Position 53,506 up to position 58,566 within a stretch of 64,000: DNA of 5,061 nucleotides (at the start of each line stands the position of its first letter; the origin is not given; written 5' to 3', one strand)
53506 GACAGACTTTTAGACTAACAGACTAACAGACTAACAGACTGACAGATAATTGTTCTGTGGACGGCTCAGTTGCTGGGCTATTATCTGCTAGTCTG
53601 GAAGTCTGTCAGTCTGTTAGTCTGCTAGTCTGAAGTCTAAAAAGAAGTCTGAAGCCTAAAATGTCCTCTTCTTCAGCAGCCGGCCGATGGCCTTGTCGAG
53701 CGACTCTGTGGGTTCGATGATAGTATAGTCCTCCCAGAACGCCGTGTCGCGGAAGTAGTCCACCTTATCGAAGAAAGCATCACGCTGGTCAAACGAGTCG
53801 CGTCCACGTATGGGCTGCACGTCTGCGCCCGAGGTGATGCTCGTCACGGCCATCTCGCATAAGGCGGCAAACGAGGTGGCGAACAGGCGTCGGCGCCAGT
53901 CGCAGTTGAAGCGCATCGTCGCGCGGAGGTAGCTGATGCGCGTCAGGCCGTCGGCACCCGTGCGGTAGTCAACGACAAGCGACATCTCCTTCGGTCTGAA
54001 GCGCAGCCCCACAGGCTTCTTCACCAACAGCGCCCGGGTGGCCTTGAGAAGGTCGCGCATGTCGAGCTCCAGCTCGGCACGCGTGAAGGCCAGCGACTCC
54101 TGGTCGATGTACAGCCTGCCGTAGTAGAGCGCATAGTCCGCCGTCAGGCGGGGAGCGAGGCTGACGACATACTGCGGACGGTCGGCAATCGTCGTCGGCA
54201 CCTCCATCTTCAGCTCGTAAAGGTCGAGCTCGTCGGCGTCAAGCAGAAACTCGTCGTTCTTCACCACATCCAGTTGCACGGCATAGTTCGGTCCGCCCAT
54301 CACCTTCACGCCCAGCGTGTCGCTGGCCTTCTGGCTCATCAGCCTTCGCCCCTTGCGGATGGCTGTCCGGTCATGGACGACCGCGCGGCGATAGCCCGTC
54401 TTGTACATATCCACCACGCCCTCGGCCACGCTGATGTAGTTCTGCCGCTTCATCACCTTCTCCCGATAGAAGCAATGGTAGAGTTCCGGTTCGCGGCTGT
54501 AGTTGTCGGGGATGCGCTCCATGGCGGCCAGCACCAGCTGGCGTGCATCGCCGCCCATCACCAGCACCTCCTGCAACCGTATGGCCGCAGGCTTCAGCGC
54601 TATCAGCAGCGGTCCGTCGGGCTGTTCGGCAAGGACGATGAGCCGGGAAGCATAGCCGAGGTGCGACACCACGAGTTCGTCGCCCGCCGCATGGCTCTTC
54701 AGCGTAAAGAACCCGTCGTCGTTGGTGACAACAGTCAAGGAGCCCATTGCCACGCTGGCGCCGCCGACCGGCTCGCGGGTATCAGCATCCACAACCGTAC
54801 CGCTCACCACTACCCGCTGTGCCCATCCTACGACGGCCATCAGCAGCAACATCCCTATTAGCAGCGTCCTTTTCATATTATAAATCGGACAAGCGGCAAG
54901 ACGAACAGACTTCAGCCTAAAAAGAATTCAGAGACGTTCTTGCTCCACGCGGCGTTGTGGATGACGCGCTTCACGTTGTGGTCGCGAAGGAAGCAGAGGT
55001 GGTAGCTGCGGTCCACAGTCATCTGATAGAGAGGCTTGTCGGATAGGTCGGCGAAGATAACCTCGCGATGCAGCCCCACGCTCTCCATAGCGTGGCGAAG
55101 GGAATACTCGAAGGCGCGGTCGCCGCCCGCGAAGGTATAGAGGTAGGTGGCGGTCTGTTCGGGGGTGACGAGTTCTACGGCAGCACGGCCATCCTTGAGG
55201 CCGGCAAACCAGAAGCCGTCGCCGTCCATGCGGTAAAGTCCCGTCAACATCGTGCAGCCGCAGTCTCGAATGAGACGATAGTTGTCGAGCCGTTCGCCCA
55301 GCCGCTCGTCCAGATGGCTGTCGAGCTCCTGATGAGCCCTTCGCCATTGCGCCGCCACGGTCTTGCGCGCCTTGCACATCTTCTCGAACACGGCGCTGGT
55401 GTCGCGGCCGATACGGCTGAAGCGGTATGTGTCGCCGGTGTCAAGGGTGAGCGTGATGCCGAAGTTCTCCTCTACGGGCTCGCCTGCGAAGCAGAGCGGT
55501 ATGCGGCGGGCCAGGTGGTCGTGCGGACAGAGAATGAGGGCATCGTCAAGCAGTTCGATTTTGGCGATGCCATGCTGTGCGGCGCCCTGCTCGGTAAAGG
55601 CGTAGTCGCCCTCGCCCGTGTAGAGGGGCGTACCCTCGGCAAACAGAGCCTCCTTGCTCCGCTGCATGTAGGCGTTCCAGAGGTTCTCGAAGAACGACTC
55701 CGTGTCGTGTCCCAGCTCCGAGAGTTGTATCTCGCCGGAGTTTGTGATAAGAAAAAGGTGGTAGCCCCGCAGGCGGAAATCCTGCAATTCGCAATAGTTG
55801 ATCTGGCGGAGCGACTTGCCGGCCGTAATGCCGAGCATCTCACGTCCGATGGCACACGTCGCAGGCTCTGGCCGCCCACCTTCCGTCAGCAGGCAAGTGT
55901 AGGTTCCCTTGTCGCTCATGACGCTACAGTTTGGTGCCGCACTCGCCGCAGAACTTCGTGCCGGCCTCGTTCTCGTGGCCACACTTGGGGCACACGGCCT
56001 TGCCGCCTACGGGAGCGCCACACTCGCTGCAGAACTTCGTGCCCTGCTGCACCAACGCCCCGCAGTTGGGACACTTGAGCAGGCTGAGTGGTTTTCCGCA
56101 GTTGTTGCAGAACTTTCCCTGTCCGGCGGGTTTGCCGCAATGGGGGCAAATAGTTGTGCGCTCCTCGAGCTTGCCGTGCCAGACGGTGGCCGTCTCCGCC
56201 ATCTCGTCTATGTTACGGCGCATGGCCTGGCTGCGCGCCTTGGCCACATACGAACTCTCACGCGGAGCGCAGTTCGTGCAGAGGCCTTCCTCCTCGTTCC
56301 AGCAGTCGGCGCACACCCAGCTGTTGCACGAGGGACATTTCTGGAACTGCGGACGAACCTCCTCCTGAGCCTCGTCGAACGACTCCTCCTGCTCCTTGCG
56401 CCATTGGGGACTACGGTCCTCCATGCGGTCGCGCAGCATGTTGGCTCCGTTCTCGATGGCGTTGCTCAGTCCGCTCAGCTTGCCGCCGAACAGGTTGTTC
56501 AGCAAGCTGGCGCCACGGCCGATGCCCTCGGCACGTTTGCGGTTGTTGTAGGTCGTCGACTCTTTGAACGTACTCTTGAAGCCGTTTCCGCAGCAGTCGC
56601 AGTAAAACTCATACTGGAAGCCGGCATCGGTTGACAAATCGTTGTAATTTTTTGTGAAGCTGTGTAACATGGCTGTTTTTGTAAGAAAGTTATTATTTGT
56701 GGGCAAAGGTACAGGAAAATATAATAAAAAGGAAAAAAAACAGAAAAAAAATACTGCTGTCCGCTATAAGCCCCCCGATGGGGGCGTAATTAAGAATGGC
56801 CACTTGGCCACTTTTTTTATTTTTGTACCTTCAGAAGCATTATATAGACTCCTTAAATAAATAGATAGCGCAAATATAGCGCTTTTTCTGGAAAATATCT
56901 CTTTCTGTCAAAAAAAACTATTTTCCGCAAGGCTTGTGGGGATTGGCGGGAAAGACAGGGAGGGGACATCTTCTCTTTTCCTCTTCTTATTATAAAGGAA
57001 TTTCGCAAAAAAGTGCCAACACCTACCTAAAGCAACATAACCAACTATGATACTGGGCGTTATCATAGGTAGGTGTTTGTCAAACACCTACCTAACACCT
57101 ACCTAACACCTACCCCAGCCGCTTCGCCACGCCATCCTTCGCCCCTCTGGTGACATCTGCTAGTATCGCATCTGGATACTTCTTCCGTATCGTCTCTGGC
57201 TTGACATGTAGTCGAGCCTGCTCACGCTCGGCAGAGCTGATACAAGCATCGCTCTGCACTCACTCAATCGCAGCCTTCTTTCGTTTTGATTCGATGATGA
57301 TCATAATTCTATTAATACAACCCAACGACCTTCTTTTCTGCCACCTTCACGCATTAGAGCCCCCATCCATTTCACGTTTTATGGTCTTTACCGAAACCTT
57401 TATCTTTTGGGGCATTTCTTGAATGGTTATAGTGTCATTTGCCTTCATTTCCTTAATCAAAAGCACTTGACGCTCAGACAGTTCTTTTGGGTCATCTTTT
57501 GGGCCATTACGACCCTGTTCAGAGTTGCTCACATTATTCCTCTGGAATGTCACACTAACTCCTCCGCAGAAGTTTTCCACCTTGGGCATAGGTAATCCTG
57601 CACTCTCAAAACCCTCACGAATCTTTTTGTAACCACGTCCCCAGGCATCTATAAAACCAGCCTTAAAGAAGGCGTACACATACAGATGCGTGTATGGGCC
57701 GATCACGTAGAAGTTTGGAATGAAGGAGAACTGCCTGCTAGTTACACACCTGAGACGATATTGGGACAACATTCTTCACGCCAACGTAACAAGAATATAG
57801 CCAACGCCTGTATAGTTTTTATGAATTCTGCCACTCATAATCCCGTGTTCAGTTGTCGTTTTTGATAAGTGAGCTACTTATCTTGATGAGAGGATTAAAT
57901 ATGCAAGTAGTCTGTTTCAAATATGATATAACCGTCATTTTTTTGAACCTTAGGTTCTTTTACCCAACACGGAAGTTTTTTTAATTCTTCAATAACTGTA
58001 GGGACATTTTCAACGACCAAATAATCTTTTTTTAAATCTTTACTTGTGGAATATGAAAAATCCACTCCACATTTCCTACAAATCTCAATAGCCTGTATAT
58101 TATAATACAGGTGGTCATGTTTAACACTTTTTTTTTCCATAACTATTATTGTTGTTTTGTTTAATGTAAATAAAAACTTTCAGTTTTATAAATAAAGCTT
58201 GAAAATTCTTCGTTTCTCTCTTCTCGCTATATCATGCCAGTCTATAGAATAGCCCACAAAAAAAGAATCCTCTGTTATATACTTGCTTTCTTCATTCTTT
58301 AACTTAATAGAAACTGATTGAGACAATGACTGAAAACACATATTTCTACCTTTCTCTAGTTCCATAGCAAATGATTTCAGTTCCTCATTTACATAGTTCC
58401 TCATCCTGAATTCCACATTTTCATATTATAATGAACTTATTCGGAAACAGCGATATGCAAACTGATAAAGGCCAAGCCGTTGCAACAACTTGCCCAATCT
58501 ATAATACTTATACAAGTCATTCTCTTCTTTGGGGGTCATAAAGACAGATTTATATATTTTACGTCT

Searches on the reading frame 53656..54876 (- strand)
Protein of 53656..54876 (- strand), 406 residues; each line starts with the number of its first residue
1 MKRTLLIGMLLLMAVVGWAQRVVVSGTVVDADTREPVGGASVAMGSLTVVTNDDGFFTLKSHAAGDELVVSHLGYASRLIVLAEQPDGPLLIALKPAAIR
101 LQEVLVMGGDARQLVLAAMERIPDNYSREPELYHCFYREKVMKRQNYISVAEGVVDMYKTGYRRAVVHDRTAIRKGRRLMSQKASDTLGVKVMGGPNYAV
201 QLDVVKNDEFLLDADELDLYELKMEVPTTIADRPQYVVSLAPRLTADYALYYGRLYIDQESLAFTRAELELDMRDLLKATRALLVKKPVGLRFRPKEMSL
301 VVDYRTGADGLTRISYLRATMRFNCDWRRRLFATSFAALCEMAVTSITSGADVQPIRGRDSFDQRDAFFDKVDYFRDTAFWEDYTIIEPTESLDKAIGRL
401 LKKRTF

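Call 79: search_protein_families(library=pfam, proteins=[window:53656-54876:-], max_evalue=0.001)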
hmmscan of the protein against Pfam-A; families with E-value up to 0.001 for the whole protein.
window:53656-54876:- (406 aa): 3 families
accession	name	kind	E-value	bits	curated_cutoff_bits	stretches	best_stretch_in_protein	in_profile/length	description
PF13715.12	CarbopepD_reg_2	-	3e-12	46.8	32.2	1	24-106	1-88/88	CarboxypepD_reg-like domain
PF13620.12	CarboxypepD_reg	-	5.7e-08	33.4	32.3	1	24-79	2-63/82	Carboxypeptidase regulatory-like domain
PF17131.11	LolA_like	-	0.00048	20.3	30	1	213-317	64-164/184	Outer membrane lipoprotein-sorting protein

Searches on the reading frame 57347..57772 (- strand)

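Call 3: search_protein_families(library=pfam, proteins=[window:57347-57772:-], max_evalue=0.01)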
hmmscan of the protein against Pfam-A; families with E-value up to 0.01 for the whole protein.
window:57347-57772:- (141 aa): 1 family
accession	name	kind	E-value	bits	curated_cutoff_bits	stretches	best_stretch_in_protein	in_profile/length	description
PF13749.12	HATPase_c_4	-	0.00012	22.5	26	1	34-76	47-89/89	Putative ATP-dependent DNA helicase recG C-terminal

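Call 4: search_protein_families(library=padloc, proteins=[window:57347-57772:-], max_evalue=0.01)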
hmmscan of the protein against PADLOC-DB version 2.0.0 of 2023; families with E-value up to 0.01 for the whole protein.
window:57347-57772:- (141 aa): 1 family
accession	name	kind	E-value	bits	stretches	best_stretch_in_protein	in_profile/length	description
PDLC01457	WYL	-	0.0029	15.2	1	98-136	2-40/229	"CAS-I,CAS-II,CAS-III,CAS-IV,CAS-V,CAS-VI; associated_signaling"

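Call 5: search_protein_families(library=ncbifam, proteins=[window:57347-57772:-], max_evalue=0.01)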
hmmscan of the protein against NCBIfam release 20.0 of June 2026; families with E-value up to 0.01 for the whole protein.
window:57347-57772:- (141 aa): 0 families

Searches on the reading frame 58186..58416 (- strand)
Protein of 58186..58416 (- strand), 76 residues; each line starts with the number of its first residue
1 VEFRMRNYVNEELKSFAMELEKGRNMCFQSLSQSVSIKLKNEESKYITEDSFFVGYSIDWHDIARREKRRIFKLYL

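Call 3: search_protein_families(library=pfam, proteins=[window:58186-58416:-], max_evalue=0.01)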
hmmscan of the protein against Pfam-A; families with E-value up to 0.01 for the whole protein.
window:58186-58416:- (76 aa): 0 families

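Call 4: search_protein_families(library=padloc, proteins=[window:58186-58416:-], max_evalue=0.01)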
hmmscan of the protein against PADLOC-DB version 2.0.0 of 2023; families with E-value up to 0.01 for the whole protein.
window:58186-58416:- (76 aa): 1 family
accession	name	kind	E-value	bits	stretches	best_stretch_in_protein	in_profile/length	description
PDLC02148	Csn2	-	0.0019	16.3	1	4-49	98-143/215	-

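Call 5: search_protein_families(library=ncbifam, proteins=[window:58186-58416:-], max_evalue=0.01)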
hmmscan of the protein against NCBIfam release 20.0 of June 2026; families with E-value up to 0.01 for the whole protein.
window:58186-58416:- (76 aa): 0 families
